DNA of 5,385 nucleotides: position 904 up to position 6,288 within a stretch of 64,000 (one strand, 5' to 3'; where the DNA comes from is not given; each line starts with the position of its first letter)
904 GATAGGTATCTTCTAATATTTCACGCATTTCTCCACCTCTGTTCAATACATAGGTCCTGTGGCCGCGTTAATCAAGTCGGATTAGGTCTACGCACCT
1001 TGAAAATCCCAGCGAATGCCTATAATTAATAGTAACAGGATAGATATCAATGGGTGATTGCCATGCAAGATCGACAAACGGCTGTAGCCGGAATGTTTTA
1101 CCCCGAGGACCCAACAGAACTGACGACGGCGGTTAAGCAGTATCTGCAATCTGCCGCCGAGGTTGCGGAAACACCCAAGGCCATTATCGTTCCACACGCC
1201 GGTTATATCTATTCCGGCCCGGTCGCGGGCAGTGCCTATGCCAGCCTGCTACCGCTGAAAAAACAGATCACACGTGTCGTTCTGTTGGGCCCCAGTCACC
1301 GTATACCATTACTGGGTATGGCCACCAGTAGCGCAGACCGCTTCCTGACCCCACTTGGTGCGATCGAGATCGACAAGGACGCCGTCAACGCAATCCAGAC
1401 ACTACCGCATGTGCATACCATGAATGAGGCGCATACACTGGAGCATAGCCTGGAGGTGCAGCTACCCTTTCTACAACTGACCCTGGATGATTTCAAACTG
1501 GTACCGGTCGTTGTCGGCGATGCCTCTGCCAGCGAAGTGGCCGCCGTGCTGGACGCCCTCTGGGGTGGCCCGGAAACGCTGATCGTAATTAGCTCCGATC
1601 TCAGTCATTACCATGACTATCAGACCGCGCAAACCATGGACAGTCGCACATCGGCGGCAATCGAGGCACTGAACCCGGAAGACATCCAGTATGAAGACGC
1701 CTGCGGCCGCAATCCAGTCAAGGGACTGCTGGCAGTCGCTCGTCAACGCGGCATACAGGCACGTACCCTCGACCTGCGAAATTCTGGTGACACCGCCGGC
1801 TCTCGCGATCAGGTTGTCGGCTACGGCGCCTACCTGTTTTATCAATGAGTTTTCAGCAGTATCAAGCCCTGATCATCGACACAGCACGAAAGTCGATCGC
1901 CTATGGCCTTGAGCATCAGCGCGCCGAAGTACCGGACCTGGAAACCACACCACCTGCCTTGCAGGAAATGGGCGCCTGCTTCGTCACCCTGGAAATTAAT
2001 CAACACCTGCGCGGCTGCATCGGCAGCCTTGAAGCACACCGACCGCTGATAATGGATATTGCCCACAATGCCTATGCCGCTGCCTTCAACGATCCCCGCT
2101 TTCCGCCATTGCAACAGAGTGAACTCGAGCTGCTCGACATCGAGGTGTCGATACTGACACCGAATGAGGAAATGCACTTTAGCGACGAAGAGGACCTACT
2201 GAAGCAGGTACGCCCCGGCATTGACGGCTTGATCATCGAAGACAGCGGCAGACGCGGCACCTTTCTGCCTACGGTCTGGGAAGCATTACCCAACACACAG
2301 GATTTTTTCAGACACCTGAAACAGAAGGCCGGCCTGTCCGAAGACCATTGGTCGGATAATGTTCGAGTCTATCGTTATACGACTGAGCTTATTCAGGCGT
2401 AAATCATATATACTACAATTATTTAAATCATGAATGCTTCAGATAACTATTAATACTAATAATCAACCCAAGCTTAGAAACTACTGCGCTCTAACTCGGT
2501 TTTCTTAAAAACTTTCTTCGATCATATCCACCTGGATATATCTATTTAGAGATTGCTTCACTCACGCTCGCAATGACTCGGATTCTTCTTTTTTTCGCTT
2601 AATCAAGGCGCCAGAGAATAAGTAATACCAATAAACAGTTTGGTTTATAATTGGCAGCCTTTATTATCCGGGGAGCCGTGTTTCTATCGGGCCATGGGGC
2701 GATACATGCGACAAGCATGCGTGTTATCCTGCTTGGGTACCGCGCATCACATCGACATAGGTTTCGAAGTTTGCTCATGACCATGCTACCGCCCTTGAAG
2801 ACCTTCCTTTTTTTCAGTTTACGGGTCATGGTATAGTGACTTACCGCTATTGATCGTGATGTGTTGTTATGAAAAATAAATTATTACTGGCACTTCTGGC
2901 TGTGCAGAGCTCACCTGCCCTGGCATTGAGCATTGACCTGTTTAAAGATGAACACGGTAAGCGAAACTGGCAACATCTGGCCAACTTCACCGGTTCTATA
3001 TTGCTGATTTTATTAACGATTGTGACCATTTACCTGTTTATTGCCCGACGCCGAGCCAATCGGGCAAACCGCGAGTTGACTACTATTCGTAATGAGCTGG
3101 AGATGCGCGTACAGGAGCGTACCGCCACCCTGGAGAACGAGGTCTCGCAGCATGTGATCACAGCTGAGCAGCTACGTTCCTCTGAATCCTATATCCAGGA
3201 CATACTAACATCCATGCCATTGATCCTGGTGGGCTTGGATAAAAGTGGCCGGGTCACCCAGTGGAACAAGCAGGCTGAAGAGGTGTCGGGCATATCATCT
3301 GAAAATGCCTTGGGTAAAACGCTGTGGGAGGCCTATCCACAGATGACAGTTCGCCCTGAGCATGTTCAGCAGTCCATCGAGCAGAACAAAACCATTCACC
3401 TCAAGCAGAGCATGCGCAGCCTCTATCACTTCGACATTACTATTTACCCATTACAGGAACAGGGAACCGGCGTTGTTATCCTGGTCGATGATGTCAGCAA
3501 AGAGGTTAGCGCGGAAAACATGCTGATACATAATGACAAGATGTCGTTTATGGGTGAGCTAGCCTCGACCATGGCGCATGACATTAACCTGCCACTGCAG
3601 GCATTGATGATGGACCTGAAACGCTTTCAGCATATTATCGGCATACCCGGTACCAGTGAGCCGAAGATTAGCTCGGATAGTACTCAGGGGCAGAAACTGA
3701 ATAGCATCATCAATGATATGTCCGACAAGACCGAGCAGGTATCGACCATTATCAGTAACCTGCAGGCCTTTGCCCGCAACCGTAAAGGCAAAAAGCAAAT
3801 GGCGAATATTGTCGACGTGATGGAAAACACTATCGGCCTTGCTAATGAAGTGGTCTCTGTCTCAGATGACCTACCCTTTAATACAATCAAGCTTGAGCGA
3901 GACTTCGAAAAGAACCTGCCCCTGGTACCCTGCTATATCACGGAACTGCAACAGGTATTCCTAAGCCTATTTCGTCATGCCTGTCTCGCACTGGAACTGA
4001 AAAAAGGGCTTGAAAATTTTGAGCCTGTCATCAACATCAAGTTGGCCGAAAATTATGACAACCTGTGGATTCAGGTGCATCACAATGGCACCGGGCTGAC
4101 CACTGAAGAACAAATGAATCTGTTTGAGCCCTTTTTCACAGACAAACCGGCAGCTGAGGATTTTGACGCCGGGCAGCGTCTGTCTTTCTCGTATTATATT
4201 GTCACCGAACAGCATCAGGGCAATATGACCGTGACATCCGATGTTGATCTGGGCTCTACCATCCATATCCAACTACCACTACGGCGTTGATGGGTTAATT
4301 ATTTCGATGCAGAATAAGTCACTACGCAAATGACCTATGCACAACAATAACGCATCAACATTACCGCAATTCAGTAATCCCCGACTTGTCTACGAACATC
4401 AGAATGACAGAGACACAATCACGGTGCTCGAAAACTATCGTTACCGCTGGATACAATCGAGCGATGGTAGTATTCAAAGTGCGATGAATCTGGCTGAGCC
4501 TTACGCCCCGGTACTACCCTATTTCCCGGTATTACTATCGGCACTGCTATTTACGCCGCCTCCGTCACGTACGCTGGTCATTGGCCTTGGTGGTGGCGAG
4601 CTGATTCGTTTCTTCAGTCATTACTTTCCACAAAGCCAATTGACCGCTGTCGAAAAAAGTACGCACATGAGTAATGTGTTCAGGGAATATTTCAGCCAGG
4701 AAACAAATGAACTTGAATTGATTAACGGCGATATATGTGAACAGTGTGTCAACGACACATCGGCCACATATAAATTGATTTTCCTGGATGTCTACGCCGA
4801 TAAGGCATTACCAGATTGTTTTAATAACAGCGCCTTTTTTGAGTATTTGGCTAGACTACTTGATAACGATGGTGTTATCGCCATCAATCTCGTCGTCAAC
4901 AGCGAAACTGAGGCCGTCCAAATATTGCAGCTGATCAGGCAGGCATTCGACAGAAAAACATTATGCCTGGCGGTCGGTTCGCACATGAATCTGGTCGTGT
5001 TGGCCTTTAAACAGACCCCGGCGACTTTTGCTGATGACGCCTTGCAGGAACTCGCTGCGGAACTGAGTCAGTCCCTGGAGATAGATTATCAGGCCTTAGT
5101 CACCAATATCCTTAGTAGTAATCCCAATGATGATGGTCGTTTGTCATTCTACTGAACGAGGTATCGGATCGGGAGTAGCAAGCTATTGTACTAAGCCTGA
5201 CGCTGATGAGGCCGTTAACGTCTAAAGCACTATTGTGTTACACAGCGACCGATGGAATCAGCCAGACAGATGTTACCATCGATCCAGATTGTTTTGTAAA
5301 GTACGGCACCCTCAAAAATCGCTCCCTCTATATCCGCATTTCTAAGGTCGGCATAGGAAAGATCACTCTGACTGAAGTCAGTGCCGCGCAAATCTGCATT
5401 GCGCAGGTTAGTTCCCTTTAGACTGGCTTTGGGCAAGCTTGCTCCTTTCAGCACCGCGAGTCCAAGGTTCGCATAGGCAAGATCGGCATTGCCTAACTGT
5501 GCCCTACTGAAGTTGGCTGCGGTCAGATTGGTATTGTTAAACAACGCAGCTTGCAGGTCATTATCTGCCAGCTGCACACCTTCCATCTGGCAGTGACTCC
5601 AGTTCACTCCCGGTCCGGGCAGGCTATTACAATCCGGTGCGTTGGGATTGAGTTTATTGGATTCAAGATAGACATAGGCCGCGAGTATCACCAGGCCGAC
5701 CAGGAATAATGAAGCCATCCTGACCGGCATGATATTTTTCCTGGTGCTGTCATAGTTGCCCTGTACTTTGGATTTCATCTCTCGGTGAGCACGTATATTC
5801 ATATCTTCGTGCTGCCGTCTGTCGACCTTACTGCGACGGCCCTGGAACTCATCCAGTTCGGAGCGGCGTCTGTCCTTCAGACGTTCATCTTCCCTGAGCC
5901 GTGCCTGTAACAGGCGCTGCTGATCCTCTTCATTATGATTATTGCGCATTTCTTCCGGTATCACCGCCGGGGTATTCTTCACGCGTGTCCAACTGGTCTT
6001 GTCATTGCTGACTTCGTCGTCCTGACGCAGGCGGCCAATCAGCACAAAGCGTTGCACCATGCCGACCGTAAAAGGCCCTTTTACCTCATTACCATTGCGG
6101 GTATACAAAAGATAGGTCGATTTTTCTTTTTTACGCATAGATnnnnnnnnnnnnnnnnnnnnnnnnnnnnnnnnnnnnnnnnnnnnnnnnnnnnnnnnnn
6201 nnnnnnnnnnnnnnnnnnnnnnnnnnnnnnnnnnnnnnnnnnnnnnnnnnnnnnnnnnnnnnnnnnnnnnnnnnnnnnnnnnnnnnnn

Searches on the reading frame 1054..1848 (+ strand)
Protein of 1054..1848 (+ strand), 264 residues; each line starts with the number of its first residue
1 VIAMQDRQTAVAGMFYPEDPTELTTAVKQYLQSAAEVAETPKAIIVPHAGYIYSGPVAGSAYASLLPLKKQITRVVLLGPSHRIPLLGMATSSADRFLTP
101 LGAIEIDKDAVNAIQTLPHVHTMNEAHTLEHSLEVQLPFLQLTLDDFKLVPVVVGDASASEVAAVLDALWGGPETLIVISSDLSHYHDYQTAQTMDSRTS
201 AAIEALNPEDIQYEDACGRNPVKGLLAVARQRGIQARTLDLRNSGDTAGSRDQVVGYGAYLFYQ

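Call 56: search_protein_families(library=pfam, proteins=[window:1054-1848:+], max_evalue=0.00001)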
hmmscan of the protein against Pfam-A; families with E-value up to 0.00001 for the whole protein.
window:1054-1848:+ (264 aa): 1 family
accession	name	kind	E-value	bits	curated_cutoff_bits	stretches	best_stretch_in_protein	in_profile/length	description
PF01875.22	Memo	-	4e-59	200.5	27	1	9-259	2-267/269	Memo-like protein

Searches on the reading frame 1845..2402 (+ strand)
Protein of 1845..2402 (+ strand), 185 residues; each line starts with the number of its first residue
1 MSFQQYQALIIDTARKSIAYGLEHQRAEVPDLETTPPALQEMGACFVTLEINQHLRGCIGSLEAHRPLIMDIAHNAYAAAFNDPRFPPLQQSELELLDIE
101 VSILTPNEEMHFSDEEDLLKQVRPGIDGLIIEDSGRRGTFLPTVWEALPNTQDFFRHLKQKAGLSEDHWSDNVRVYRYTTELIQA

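Call 56: search_protein_families(library=pfam, proteins=[window:1845-2402:+], max_evalue=0.00001)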
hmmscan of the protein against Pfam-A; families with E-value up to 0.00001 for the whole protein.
window:1845-2402:+ (185 aa): 1 family
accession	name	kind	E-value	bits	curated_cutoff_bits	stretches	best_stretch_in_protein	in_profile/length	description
PF01871.22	AMMECR1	-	3.7e-51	173.4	25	1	12-182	2-167/168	AMMECR1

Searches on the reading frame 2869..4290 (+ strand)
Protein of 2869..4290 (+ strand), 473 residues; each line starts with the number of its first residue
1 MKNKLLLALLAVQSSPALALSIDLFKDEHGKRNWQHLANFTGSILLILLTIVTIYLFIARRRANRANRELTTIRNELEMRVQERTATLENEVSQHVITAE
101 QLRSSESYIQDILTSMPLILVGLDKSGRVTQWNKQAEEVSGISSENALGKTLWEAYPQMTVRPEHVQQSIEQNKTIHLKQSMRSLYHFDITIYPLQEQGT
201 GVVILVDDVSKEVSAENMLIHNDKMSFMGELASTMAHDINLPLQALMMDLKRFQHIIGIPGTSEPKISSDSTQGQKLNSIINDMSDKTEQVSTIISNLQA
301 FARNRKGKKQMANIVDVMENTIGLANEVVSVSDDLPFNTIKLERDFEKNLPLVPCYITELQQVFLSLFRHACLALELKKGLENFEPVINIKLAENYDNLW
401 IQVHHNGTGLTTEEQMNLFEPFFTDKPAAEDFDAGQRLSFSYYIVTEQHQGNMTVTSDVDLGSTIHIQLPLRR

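Call 56: search_protein_families(library=pfam, proteins=[window:2869-4290:+], max_evalue=0.00001)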
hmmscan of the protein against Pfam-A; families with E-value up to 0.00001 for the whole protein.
window:2869-4290:+ (473 aa): 3 families
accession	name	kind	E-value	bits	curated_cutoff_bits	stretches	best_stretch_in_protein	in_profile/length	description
PF02518.31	HATPase_c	-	7.4e-12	46.1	26.4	1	359-472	5-110/111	Histidine kinase-, DNA gyrase B-, and HSP90-like ATPase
PF08448.16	PAS_4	-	1.3e-08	35.5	23.1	1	114-212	2-108/110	PAS fold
PF00989.32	PAS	-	3.1e-07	30.8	22.6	1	110-175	4-71/113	PAS fold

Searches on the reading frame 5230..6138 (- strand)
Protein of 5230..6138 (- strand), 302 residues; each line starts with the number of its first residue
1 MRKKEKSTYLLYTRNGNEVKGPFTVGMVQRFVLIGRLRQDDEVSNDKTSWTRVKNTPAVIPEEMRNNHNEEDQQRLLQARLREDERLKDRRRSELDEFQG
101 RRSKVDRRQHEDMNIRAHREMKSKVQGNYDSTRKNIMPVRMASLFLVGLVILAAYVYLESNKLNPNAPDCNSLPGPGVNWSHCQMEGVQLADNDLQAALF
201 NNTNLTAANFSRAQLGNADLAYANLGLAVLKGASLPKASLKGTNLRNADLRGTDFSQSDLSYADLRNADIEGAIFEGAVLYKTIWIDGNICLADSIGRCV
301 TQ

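Call 56: search_protein_families(library=pfam, proteins=[window:5230-6138:-], max_evalue=0.00001)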
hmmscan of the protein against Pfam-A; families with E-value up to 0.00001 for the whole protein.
window:5230-6138:- (302 aa): 3 families
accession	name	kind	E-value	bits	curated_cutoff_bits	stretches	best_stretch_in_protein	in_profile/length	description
PF00805.28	Pentapeptide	-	1.2e-22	79.5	20.2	2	238-277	1-40/40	Pentapeptide repeats (8 copies)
PF13599.13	Pentapeptide_4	-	8.4e-12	45.4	38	0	233-289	6-62/78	Pentapeptide repeat region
PF13576.12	Pentapeptide_3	-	2.5e-10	40.9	27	1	241-279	2-43/48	Pentapeptide repeats (9 copies)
